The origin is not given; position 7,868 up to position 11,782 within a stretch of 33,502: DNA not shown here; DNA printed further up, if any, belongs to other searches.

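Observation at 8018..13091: Translationally coupled module: divergent YfiH/LACC1-like enzyme, 159-aa helical protein and 1204-aa HD-domain protein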

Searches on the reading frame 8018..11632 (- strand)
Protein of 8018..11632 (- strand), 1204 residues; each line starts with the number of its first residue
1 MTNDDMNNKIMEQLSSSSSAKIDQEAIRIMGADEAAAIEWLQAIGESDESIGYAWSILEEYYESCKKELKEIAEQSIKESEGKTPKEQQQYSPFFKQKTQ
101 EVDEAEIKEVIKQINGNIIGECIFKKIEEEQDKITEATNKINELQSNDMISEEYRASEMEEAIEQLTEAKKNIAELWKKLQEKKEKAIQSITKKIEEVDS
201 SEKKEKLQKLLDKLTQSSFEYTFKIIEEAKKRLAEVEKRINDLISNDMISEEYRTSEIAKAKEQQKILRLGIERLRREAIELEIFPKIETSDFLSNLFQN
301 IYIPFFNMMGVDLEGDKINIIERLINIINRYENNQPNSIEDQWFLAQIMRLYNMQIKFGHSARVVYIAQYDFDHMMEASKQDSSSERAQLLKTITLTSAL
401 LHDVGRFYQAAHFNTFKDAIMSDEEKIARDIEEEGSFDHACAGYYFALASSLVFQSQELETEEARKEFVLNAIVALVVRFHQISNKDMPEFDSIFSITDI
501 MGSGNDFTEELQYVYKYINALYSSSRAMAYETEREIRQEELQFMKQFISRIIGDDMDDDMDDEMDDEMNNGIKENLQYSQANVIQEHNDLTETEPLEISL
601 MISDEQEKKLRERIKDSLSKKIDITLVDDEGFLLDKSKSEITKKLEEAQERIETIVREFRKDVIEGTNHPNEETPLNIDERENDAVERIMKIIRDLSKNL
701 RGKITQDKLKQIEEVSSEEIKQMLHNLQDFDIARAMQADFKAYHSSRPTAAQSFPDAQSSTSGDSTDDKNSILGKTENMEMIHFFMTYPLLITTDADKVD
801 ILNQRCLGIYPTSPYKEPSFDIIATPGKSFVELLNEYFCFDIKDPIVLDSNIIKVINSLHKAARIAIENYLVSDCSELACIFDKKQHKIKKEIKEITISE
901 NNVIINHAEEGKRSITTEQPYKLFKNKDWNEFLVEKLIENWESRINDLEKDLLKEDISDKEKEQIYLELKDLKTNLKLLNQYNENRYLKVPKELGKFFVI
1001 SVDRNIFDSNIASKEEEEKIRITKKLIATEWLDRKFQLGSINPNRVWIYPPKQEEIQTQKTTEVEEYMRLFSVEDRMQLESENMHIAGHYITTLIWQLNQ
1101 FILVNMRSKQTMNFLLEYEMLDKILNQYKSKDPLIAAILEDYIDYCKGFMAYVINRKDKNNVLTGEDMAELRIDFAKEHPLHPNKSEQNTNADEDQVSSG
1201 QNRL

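Call 3: search_protein_families(library=pfam, proteins=[window:8018-11632:-], max_evalue=0.1)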
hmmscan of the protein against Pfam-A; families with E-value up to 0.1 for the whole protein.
window:8018-11632:- (1204 aa): 0 families

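Call 4: search_protein_families(library=ncbifam, proteins=[window:8018-11632:-], max_evalue=0.1)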
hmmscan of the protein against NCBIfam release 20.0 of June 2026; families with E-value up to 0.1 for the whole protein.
window:8018-11632:- (1204 aa): 0 families

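Call 5: search_protein_families(library=padloc, proteins=[window:8018-11632:-], max_evalue=0.1)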
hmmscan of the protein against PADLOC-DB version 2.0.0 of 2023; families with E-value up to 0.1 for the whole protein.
window:8018-11632:- (1204 aa): 1 family
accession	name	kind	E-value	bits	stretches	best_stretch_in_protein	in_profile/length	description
PDLC01254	Cas3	-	0.021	13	1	360-482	12-89/164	CAS-I; effector_G3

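Call 7: search_solved_structures(query=window:8018-11632:-, max_evalue=1, show_alignments=2)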
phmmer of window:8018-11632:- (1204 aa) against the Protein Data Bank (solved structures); distinct sequences matched with E-value up to 1: 6.
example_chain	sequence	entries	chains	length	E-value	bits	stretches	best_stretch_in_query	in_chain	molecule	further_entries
8fet_A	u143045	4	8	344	0.12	13.5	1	429-465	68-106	3-deoxyanthocyanidin synthase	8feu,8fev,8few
2etn_A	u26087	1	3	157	0.43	11.6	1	191-252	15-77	anti-cleavage anti-GreA transcription factor Gfh1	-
4lhx_C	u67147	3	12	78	0.47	11.5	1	177-242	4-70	Rab-3A-interacting protein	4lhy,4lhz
6f6p_A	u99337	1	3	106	0.91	10.5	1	177-243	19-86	Rab-3A-interacting protein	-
6f6p_C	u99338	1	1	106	0.92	10.5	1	177-243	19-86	Rab-3A-interacting protein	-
4li0_C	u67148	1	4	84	0.93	10.5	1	180-244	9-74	Guanine nucleotide exchange factor for Rab-3A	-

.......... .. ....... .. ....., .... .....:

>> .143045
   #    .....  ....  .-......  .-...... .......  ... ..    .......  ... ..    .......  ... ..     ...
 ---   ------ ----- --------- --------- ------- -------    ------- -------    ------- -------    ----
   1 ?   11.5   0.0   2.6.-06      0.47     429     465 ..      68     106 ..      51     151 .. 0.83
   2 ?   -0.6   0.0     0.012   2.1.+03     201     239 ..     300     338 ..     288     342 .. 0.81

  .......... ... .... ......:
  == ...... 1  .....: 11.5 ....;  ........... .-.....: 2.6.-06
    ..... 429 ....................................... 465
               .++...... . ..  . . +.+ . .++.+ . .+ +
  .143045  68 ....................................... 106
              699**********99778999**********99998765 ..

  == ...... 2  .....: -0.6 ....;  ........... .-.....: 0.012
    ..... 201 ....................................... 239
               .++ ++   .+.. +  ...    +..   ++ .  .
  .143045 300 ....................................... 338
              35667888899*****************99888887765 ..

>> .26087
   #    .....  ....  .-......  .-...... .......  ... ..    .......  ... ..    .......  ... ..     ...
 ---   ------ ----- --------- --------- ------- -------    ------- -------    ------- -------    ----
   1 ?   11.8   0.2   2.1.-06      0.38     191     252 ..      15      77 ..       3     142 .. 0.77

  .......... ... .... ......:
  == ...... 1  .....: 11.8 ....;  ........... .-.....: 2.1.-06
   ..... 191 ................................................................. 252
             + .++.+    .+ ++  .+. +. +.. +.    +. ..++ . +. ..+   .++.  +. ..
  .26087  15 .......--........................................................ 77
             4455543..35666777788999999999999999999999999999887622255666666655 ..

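Call 8: find_homologous_proteins(query=window:8018-11632:-)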
Query window:8018-11632:- (1204 aa): 5 proteins with E <= 0.001 among 8000 candidates.
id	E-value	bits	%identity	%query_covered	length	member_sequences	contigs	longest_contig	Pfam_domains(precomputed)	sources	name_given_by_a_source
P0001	0.0e+0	2616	100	100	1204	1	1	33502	-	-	-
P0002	2.6e-74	269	27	71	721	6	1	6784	-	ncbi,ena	-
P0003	1.6e-66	243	29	32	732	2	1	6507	-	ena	-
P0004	5.0e-40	156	41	12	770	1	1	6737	-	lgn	-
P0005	1.3e-39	154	33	17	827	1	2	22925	-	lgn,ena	-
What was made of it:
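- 8018..11632 (-): Large gene: a 1204-aa HD-domain protein. A conserved ~720-aa core is expanded by copy-specific insertions. Only 4 other 90%-identity clusters in 5.8 billion proteins (call 8).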

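Call 9: find_encoding_contigs(protein=P0002, flank=10000)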
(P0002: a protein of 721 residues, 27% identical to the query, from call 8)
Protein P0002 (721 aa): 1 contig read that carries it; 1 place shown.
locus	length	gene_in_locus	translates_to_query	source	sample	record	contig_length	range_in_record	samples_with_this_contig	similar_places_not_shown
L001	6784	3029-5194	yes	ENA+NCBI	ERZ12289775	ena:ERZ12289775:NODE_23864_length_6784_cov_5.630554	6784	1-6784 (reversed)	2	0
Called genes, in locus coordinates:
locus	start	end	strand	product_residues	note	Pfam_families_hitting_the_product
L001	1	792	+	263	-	?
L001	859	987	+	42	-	-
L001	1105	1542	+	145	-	PF27746:Small_heat_shock_put (weak), PF00011:HSP20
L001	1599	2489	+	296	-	PF01479:S4, PF00849:PseudoU_synth_2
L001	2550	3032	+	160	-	-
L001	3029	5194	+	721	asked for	-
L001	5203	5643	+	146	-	PF00293:NUDIX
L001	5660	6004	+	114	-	PF04266:ASCH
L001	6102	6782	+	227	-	?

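Call 10: find_encoding_contigs(protein=P0005, flank=10000)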
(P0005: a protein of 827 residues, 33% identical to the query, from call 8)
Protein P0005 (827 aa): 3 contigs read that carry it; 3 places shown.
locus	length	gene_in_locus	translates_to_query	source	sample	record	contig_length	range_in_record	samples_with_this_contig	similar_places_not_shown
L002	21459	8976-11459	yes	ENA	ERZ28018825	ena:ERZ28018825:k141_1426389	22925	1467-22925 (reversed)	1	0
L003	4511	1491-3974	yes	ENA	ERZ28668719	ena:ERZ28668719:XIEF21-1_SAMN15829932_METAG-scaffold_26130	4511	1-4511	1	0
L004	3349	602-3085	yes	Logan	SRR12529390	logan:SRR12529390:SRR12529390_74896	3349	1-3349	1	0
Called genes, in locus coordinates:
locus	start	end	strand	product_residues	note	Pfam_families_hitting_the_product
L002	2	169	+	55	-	?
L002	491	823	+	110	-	-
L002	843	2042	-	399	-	PF02073:Peptidase_M29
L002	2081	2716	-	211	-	PF00027:cNMP_binding (weak), PF13545:HTH_Crp_2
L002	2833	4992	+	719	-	PF03477:ATP-cone, PF13597:NRDD, PF01228:Gly_radical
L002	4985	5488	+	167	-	PF13353:Fer4_12, PF04055:Radical_SAM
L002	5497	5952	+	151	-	PF00692:dUTPase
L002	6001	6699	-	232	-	-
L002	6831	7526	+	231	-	PF04542:Sigma70_r2, PF04545:Sigma70_r4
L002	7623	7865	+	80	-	PF12844:HTH_19 (weak), PF01381:HTH_3, PF13443:HTH_26 (weak)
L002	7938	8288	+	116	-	-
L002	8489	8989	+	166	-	-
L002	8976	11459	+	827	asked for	-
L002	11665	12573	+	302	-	PF00318:Ribosomal_S2, PF07498:Rho_N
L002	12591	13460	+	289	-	PF00627:UBA (weak), PF25025:EF-Ts_N (weak), PF00889:EF_TS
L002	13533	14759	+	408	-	PF02885:Glycos_trans_3N, PF00591:Glycos_transf_3, PF07831:PYNP_C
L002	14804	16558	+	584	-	PF01935:DUF87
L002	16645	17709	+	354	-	-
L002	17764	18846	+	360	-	PF04055:Radical_SAM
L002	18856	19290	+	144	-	-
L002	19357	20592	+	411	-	PF02706:Wzz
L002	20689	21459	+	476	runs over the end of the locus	PF12733:Cadherin-like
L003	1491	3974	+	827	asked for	-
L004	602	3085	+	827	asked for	-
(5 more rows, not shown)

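Call 11: find_encoding_contigs(protein=P0003, flank=10000)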
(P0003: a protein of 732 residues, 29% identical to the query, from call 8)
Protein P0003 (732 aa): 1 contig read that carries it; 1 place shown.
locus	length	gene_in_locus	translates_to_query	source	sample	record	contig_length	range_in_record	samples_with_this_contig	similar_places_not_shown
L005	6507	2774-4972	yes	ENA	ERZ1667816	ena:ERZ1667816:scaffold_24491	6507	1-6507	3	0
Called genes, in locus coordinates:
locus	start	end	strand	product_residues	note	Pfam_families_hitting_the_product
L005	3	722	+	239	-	?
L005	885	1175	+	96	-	PF00011:HSP20 (weak)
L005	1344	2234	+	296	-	PF01479:S4, PF00849:PseudoU_synth_2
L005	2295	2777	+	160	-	-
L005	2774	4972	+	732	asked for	-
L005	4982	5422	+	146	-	PF00293:NUDIX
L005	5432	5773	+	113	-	PF12961:DUF3850 (weak), PF04266:ASCH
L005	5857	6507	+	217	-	?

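Call 12: find_encoding_contigs(protein=P0004, flank=10000)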
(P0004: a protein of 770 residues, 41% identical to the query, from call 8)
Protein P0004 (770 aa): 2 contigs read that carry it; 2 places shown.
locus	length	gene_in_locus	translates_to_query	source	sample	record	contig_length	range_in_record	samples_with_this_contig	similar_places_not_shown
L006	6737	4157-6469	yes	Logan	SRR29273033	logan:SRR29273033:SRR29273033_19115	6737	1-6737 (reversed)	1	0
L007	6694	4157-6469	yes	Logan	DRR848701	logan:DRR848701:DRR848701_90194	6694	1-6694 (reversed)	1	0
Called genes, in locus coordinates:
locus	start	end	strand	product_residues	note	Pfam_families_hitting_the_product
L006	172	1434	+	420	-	PF04542:Sigma70_r2 (weak)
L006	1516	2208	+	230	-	-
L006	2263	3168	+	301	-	PF00294:PfkB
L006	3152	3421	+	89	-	PF01713:Smr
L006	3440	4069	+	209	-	-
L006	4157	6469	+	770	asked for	-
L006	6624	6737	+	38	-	?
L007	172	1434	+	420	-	PF04542:Sigma70_r2 (weak)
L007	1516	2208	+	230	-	-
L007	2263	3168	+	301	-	PF00294:PfkB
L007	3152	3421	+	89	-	PF01713:Smr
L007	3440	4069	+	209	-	-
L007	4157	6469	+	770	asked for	-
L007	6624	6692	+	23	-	?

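Call 18: search_solved_structures(query=A3, max_evalue=10, show_alignments=4)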
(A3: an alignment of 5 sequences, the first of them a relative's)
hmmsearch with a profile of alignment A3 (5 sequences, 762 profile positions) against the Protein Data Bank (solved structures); distinct sequences matched with E-value up to 10: 1.
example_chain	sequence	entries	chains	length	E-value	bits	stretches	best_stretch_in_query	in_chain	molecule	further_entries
7dgu_A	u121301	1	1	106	0.14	13.7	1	299-391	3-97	de novo designed protein H4A1R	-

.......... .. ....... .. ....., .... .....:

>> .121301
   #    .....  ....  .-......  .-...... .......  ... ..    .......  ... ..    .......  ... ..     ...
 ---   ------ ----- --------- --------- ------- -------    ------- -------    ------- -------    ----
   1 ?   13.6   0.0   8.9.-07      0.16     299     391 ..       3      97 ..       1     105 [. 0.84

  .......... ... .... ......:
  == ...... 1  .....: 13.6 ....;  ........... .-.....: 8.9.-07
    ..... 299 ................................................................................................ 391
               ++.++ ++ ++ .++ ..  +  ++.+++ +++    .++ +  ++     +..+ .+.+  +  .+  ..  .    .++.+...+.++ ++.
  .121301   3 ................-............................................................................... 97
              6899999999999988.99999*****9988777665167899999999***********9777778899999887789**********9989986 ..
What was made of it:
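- Tried and rejected: phmmer and profile searches of PDB sequences with the large protein and its family gave only coiled-coil noise (calls 7, 18).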

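Call 19: find_related_loci(query=A2, collection=genome_contigs, flank=10000)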
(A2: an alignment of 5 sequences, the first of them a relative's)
Query A2 (1204 aa) in genome_contigs; peptide patterns used: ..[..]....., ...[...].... (x = any residue, [..] = any of these).
168 stretches matched a pattern; 28 encode a relative of the query (tblastn E <= 1e-3); 28 distinct loci.
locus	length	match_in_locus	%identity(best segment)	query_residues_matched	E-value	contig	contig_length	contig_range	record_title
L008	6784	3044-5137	27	30-1172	2e-74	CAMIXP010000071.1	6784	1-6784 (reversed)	MAG: uncultured Bacillales bacterium isolate SRR12081302_bin.69_metaWRAP_v1.3_MAG genome assembly, contig: ERZ12289775.2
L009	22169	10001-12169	28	298-1191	4e-58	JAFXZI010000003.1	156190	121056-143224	MAG: Bacilli bacterium isolate RGIG6883 Sheep_Rumen-5__c508, whole genome shotgun sequence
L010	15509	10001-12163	35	34-1162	3e-35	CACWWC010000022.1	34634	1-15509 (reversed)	MAG: uncultured Erysipelotrichaceae bacterium isolate RUG10970 genome assembly, contig: RUG10970_asm_22, whole genome sh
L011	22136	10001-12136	26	30-1172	1e-34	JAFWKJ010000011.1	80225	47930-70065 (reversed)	MAG: Bacilli bacterium isolate RGIG5819 Sheep_Ileum.Co__c407209, whole genome shotgun sequence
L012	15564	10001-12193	31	27-1172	8e-36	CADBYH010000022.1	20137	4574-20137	MAG: uncultured Erysipelotrichaceae bacterium isolate RUG14412 genome assembly, contig: RUG14412_asm_22, whole genome sh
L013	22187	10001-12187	34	27-1173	3e-33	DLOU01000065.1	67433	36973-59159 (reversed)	MAG TPA_asm: Bacillales bacterium UBA7476 UBA7476_contig_1288, whole genome shotgun sequence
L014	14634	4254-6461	40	345-1164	1e-25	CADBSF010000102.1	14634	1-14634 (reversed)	MAG: uncultured Erysipelotrichaceae bacterium isolate RUG14253 genome assembly, contig: RUG14253_asm_102, whole genome s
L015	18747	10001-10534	49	30-426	1e-21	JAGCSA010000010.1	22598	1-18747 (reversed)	MAG: Bacilli bacterium isolate RGIG10070 Yak_Rumen-1__c430917, whole genome shotgun sequence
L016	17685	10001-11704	33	345-1130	5e-19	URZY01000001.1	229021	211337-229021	uncultured Tenericutes bacterium isolate UMGS1513 genome assembly, contig: NODE_9_length_229021_cov_62.993313, whole gen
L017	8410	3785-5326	27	342-1179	3e-14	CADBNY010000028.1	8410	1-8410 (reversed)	MAG: uncultured Erysipelotrichaceae bacterium isolate RUG14143 genome assembly, contig: RUG14143_asm_28, whole genome sh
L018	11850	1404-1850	26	344-492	2e-12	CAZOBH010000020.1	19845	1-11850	MAG TPA_asm: uncultured Clostridium sp. isolate binchicken_co353_168 genome assembly, contig: NODE_5415_length_19845_cov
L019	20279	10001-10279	32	342-435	4e-7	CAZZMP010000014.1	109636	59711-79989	MAG TPA_asm: uncultured Geobacter sp. isolate SRP192927_co3_443 genome assembly, contig: NODE_217_length_109636_cov_34.8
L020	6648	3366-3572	33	349-443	7e-7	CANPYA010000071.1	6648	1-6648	MAG: uncultured Bacilli bacterium isolate Lapin-005__bin123 genome assembly, contig: Lapin-005__NODE_16393_length_6648_c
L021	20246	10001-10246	33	335-419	1e-6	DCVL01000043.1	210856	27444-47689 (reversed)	MAG TPA_asm: Geobacter sp. UBA2189 UBA2189_contig_10019, whole genome shotgun sequence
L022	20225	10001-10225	31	353-437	3e-6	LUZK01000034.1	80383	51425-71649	MAG: Bacteroidales bacterium Bact_19 Bact_19_contig_2437, whole genome shotgun sequence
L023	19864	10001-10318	28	353-492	6e-6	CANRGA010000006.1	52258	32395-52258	MAG: uncultured Bacilli bacterium isolate Lapin-022__bin6 genome assembly, contig: Lapin-022__NODE_583_length_52258_cov_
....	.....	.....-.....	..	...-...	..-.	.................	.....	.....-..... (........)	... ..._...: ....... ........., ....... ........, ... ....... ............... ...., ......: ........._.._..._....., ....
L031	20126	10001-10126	43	399-437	2e-4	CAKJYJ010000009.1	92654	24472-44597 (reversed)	Clostridiales bacterium isolate MAG-R039 genome assembly, contig: k141_11021, whole genome shotgun sequence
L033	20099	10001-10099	48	399-431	4e-4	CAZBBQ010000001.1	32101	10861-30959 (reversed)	MAG TPA_asm: uncultured Desulfobacteraceae bacterium isolate SRP191223_co2_79 genome assembly, contig: NODE_469_length_3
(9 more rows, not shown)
